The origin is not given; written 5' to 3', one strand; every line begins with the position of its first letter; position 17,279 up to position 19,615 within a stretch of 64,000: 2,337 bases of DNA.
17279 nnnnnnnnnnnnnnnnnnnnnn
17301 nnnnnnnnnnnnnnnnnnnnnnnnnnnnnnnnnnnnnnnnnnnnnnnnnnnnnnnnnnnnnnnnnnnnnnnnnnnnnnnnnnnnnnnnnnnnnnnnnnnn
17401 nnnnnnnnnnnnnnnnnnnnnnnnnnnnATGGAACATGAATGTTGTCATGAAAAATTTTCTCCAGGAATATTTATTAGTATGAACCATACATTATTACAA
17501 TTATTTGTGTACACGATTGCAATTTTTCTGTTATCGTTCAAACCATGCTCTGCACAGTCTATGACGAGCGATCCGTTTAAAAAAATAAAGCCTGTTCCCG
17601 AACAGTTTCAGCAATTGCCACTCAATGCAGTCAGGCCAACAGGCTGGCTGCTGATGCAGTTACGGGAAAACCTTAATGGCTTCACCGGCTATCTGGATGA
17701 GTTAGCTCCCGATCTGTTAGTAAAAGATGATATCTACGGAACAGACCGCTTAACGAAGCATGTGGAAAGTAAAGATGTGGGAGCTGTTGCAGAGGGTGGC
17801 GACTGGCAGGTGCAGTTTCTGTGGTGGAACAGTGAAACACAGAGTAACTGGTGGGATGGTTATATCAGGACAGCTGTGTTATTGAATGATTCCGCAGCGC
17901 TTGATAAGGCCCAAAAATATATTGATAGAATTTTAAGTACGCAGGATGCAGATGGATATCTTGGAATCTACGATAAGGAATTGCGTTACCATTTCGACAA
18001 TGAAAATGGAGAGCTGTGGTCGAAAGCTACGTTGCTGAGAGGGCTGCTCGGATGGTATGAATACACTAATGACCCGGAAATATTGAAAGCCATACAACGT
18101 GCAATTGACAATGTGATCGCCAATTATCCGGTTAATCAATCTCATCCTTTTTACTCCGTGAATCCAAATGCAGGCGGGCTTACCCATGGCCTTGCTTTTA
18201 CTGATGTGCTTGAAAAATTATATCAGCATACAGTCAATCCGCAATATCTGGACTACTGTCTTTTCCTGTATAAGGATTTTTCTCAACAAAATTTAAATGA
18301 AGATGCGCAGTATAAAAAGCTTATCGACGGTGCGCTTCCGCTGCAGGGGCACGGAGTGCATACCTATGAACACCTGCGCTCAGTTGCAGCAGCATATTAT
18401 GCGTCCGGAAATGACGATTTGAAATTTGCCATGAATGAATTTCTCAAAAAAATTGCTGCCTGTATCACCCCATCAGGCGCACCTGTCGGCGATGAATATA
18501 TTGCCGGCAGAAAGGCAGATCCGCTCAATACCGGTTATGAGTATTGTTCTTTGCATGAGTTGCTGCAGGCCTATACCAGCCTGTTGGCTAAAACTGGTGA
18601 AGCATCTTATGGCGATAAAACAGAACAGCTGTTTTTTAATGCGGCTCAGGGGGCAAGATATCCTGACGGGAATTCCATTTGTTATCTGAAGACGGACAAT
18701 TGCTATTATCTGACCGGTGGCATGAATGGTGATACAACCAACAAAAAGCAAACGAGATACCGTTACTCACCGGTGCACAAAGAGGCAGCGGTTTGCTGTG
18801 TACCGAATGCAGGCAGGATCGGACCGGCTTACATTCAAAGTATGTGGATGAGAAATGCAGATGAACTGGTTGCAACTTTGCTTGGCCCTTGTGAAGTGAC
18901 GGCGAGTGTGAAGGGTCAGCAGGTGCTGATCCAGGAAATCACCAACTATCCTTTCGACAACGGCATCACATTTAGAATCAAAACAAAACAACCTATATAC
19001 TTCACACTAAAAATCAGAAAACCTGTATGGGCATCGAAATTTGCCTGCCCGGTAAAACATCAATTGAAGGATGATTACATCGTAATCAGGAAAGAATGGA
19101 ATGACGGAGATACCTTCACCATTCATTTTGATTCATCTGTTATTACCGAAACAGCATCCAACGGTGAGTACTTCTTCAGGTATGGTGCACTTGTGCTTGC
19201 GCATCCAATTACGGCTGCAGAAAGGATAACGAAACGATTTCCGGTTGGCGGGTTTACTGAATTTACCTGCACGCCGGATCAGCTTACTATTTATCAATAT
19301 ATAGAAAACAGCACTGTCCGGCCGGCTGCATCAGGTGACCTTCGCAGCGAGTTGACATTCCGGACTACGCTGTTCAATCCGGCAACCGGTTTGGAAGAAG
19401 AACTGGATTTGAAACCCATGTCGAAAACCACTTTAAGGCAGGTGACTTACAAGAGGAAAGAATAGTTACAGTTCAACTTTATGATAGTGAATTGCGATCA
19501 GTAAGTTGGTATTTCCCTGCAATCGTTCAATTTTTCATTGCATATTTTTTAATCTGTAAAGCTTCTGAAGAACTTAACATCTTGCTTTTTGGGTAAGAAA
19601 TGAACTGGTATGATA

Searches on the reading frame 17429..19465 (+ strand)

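Call 40: search_protein_families(library=pfam, proteins=[window:17429-19465:+], max_evalue=0.0001)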
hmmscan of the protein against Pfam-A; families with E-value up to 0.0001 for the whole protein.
window:17429-19465:+ (678 aa): 3 families
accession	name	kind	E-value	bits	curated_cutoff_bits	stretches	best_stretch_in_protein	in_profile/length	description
PF07944.18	Beta-AFase-like_GH127_cat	-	2.5e-15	56.8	24.9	1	124-464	46-370/376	Beta-L-arabinofuranosidase, GH127 catalytic domain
PF20736.2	Glyco_hydro127M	-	3e-12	46.9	24.2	1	481-568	3-94/95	Beta-L-arabinofuranosidase, GH127 middle domain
PF07470.19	Glyco_hydro_88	-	1.4e-05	24.7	26.6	0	184-231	16-63/352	Glycosyl Hydrolase Family 88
